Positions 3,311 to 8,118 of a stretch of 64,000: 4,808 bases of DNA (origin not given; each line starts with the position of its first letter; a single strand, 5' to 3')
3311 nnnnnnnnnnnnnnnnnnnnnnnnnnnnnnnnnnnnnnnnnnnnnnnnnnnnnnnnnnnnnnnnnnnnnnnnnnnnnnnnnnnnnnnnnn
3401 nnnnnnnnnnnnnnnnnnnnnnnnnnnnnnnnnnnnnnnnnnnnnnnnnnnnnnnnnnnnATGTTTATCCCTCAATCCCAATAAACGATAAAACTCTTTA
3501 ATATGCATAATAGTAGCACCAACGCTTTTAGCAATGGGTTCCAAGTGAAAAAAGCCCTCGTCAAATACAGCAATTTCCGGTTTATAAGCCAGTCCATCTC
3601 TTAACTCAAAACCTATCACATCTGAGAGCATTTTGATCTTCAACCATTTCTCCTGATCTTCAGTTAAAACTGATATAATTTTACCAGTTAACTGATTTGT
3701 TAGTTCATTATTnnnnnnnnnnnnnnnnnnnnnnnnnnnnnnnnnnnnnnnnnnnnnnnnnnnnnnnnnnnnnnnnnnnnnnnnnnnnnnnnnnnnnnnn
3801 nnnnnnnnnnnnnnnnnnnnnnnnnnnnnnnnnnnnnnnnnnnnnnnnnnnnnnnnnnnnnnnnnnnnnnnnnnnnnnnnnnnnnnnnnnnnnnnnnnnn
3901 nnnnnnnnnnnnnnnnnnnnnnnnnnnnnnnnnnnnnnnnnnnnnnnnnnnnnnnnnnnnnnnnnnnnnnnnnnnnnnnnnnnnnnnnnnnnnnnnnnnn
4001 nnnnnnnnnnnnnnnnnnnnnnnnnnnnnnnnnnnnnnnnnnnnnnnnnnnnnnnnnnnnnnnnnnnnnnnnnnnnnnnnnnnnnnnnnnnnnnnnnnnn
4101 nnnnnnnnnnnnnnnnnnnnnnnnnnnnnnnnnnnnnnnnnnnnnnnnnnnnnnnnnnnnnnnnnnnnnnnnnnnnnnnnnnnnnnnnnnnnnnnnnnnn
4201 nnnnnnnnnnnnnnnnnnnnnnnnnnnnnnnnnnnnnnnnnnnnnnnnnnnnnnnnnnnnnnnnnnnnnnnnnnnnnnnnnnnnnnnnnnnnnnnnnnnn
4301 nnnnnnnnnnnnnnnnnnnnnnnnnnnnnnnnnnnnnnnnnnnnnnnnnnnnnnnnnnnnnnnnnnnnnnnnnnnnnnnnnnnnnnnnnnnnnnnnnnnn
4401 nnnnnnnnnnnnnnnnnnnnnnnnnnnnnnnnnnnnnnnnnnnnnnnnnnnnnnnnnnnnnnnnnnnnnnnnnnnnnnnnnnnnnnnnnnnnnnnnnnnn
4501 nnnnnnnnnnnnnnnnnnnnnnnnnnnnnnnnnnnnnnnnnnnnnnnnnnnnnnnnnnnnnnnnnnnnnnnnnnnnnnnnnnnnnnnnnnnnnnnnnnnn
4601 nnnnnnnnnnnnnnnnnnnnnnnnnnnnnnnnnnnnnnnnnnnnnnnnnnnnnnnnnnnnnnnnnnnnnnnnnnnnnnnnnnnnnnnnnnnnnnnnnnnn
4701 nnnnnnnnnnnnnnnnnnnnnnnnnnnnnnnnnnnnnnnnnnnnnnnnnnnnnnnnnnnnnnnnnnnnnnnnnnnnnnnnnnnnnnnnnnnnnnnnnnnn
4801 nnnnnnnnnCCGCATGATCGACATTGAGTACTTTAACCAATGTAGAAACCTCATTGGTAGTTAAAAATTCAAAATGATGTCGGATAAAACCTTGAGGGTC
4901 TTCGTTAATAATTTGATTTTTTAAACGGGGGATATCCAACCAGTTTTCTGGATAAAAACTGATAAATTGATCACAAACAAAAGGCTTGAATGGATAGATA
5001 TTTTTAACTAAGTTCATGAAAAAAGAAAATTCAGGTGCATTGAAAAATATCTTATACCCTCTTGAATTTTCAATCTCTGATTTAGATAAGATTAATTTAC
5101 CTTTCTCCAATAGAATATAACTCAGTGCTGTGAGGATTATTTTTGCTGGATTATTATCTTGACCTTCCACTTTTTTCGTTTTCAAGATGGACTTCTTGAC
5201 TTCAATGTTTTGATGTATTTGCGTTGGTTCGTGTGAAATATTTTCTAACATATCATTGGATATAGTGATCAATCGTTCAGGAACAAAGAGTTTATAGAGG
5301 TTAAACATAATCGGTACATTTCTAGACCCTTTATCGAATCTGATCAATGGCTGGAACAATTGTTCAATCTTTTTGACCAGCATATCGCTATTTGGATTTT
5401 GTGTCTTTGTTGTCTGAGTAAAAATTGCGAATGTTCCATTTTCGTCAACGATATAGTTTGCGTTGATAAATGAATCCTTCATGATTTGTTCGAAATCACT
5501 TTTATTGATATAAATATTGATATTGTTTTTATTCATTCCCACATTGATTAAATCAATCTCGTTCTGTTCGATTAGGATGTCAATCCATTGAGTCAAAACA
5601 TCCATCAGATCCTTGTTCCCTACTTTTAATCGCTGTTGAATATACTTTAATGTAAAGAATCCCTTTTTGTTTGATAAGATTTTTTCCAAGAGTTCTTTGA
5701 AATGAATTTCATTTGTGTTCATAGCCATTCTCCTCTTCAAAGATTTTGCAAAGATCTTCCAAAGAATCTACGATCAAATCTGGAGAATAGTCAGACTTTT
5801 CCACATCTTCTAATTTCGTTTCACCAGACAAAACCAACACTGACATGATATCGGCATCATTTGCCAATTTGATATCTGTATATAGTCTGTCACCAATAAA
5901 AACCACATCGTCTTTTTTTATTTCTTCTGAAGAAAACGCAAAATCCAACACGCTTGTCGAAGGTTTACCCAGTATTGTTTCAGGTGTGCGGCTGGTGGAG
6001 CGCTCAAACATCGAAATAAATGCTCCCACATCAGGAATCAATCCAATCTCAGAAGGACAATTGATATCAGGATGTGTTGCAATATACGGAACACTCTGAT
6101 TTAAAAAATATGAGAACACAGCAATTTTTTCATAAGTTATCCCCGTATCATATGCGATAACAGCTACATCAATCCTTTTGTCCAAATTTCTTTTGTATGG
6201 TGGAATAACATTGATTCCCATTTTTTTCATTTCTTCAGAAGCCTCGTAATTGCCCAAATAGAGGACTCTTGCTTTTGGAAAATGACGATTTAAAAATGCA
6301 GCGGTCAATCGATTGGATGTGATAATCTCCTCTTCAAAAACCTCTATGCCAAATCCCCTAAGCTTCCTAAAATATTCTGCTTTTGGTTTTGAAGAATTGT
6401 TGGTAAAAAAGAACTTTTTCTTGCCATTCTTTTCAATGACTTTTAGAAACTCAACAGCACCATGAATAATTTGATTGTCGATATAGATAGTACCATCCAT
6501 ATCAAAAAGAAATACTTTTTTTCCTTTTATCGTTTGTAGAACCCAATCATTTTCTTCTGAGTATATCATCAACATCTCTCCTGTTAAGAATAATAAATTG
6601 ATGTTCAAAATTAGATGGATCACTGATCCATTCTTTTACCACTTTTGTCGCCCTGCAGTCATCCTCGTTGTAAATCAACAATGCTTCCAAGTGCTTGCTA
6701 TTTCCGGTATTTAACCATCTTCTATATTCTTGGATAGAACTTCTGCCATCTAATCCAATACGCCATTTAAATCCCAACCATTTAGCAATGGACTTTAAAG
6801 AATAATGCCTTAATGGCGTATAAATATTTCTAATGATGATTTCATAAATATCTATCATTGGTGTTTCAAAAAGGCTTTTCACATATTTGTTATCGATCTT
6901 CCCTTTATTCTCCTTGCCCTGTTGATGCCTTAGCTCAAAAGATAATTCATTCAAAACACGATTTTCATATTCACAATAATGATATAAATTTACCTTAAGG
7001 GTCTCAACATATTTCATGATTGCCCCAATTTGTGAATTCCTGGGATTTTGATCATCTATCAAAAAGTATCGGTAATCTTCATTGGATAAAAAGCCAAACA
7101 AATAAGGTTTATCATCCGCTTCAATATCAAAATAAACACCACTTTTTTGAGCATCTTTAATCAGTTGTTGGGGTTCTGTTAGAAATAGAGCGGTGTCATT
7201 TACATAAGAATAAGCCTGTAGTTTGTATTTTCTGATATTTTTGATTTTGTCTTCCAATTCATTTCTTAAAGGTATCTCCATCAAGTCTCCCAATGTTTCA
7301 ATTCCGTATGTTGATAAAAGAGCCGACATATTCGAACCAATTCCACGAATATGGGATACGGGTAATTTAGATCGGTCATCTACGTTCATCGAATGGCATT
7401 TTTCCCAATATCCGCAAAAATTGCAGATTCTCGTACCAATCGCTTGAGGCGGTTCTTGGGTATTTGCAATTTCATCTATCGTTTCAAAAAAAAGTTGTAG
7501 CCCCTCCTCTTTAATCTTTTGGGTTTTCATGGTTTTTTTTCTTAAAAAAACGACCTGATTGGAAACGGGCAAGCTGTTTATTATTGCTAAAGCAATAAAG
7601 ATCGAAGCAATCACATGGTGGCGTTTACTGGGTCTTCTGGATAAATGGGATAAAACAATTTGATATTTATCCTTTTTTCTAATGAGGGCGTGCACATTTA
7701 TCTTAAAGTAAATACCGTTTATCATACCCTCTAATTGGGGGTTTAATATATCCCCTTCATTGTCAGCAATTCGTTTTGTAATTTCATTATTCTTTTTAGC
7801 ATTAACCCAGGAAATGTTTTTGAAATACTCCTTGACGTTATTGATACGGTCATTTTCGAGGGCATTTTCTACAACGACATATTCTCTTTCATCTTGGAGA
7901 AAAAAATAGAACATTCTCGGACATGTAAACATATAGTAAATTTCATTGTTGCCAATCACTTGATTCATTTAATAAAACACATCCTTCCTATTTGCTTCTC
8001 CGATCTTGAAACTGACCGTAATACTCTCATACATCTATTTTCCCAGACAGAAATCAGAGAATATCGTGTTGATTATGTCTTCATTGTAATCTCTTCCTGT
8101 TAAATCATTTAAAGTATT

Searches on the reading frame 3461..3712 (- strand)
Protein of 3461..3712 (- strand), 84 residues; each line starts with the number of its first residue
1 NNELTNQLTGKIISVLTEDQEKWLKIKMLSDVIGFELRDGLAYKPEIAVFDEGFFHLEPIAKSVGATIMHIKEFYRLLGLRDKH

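Call 64: search_protein_families(library=pfam, proteins=[window:3461-3712:-], max_evalue=5)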
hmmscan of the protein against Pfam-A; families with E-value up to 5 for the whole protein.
seq(84 aa): 0 families

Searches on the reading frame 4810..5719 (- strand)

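Call 64: search_protein_families(library=pfam, proteins=[window:4810-5719:-], max_evalue=5)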
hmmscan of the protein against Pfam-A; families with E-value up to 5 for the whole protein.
window:4810-5719:- (303 aa): 2 families
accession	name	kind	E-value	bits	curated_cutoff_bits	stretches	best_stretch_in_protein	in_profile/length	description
PF02065.24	Melibiase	-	0.031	13.7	27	1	26-83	155-212/347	Melibiase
PF11680.14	DUF3276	-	0.68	10.5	23.1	1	68-111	59-102/131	Protein of unknown function (DUF3276)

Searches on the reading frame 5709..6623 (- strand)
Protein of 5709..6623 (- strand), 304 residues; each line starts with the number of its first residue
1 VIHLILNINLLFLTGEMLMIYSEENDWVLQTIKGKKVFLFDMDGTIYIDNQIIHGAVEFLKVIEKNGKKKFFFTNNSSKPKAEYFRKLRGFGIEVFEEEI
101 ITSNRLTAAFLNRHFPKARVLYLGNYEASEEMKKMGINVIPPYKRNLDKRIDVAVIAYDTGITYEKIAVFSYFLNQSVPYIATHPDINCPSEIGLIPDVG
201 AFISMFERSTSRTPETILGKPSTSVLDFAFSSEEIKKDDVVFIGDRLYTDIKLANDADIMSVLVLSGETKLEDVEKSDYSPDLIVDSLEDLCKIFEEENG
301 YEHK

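Call 3: search_protein_families(library=pfam, proteins=[window:5709-6623:-], max_evalue=0.01)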
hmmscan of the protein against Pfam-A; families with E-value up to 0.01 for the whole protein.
window:5709-6623:- (304 aa): 5 families
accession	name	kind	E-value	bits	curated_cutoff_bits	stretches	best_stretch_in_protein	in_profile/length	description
PF13344.12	Hydrolase_6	-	7.4e-26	90.6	27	1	38-137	1-100/101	Haloacid dehalogenase-like hydrolase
PF13242.12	Hydrolase_like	-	2.3e-19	69.5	22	1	218-291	2-75/75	HAD-hyrolase-like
PF00702.32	Hydrolase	-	3.8e-10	40.9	26.4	1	36-258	2-191/191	haloacid dehalogenase-like hydrolase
PF13419.12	HAD_2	-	1.4e-06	29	23.8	1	218-264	133-178/178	Haloacid dehalogenase-like hydrolase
PF09419.16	PGP_phosphatase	-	0.00031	20.8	20.4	1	225-265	123-164/168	Mitochondrial PGP phosphatase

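Call 4: search_protein_families(library=ncbifam, proteins=[window:5709-6623:-], max_evalue=0.01)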
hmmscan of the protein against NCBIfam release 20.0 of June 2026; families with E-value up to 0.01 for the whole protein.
window:5709-6623:- (304 aa): 26 families (the best 25 are shown)
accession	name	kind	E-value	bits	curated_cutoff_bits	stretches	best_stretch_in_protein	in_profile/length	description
NF053752.1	TK1734_fam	exception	8.9e-54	182.5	475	1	38-293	3-257/260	2-phosphoglycolate phosphatase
TIGR01460.1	HAD-SF-IIA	subfamily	7.1e-43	147.1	100.15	1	38-267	1-246/246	HAD-IIA family hydrolase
TIGR01457.1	HAD-SF-IIA-hyp2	hypoth_equivalog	1.5e-40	139.3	247.65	1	36-290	2-248/249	TIGR01457 family HAD-type hydrolase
TIGR01452.1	PGP_euk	subfamily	3.8e-38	131.5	201.95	1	37-291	4-279/279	phosphoglycolate/pyridoxal phosphate family phosphatase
NF007762.0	PRK10444.1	equivalog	2.2e-29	102.8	368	1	37-291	5-247/250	HAD-IIA family hydrolase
TIGR01458.1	HAD-SF-IIA-hyp3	hypoth_equivalog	2.4e-21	76.2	175.95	1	36-293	2-252/257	TIGR01458 family HAD-type hydrolase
TIGR01459.1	HAD-SF-IIA-hyp4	hypoth_equivalog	4.4e-15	55.7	103.75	1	34-265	7-241/242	TIGR01459 family HAD-type hydrolase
TIGR02253.1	CTE7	subfamily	4.5e-10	39.7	169.75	1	217-291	147-220/221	TIGR02253 family HAD-type hydrolase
TIGR02254.1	YjjG_YfnB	equivalog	1.3e-07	31.3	159.9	1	217-295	149-223/223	YjjG family noncanonical pyrimidine nucleotidase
TIGR01668.1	YqeG_hyp_ppase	hypoth_equivalog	1.7e-07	30.9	89.1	1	220-272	91-143/170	YqeG family HAD IIIA-type phosphatase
TIGR01456.1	CECR5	hypoth_equivalog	2.1e-07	30.1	139.25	1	38-137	3-105/321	TIGR01456 family HAD-type hydrolase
NF009695.0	PRK13222.1-2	equivalog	3.8e-07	29.8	225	1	220-296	150-223/226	phosphoglycolate phosphatase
TIGR01662.1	HAD-SF-IIIA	subfamily_domain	6.2e-07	29.6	44.6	1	219-264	92-138/141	HAD-IIIA family hydrolase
NF006506.0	PRK08942.1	equivalog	2.9e-06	26.9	178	1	220-297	103-179/182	D-glycero-beta-D-manno-heptose 1,7-bisphosphate 7-phosphatase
NF009804.0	PRK13288.1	equivalog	3.3e-06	26.7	218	1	220-299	138-214/215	pyrophosphatase PpaX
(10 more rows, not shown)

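Call 60: search_protein_families(library=padloc, proteins=[window:5709-6623:-], max_evalue=0.001)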
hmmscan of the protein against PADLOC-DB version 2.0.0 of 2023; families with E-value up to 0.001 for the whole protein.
window:5709-6623:- (304 aa): 0 families

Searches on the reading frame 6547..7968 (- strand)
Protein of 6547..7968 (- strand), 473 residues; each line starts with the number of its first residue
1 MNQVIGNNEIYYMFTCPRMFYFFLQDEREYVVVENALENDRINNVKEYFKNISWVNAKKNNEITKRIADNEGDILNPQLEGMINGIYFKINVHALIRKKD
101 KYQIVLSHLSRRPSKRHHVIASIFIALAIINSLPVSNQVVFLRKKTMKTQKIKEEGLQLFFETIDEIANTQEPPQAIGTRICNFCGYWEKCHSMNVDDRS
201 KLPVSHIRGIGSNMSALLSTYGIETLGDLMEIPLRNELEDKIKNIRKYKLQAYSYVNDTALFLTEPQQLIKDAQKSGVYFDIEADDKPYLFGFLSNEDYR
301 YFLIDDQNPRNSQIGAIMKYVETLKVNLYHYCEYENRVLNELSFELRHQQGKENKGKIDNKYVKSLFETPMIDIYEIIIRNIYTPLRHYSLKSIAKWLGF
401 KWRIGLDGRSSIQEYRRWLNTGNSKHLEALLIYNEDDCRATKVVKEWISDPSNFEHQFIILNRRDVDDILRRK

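Call 3: search_protein_families(library=pfam, proteins=[window:6547-7968:-], max_evalue=0.01)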
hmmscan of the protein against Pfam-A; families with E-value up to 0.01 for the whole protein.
window:6547-7968:- (473 aa): 3 families
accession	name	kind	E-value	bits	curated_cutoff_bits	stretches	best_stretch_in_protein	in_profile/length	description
PF13482.12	RNase_H_2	-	4.9e-26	92.1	22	1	278-448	1-164/165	RNase_H superfamily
PF01930.23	Cas_Cas4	-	8.1e-05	23.2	22.7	1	145-192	112-159/160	Domain of unknown function DUF83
PF21999.2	IMS_HHH_1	-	0.0097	16.8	27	0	209-235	5-31/53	DNA polymerase-iota, thumb domain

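Call 4: search_protein_families(library=ncbifam, proteins=[window:6547-7968:-], max_evalue=0.01)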
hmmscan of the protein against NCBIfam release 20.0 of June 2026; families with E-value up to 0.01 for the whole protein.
window:6547-7968:- (473 aa): 3 families
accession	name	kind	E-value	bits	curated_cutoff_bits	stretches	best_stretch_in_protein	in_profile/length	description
TIGR03491.1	TIGR03491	subfamily_domain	7.7e-60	203.2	97.45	1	101-448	110-462/462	TM0106 family RecB-like putative nuclease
TIGR00372.1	cas4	equivalog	0.0015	18.4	65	1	91-192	80-179/180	CRISPR-associated protein Cas4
NF002848.0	PRK03103.1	subfamily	0.0036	15.8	381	1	201-235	181-215/410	DNA polymerase IV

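Call 60: search_protein_families(library=padloc, proteins=[window:6547-7968:-], max_evalue=0.001)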
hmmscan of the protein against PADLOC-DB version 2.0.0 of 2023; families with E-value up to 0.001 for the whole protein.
window:6547-7968:- (473 aa): 5 families
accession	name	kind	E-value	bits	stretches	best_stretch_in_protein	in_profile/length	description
PDLC01447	Cas4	-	3.2e-07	29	1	6-193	6-159/161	"CAS-I,CAS-II,CAS-III,CAS-IV,CAS-V,CAS-VI; acquisition_associated"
PDLC02086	Cas4b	-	1.4e-05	23.2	1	143-192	111-160/161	-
PDLC01771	Cas4b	-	7.4e-05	21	1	144-193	111-160/162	-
PDLC01611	Cas4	-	0.0003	19.1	0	146-192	111-157/158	"CAS-I,CAS-II,CAS-III,CAS-IV,CAS-V,CAS-VI; acquisition_associated"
PDLC00943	Cas4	-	0.0004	18.4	1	91-192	80-179/180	CRISPR-associated protein Cas4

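Call 70: search_solved_structures(query=window:6547-7968:-, max_evalue=0.01)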
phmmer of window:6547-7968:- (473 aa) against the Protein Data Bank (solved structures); distinct sequences matched with E-value up to 0.01: 0.
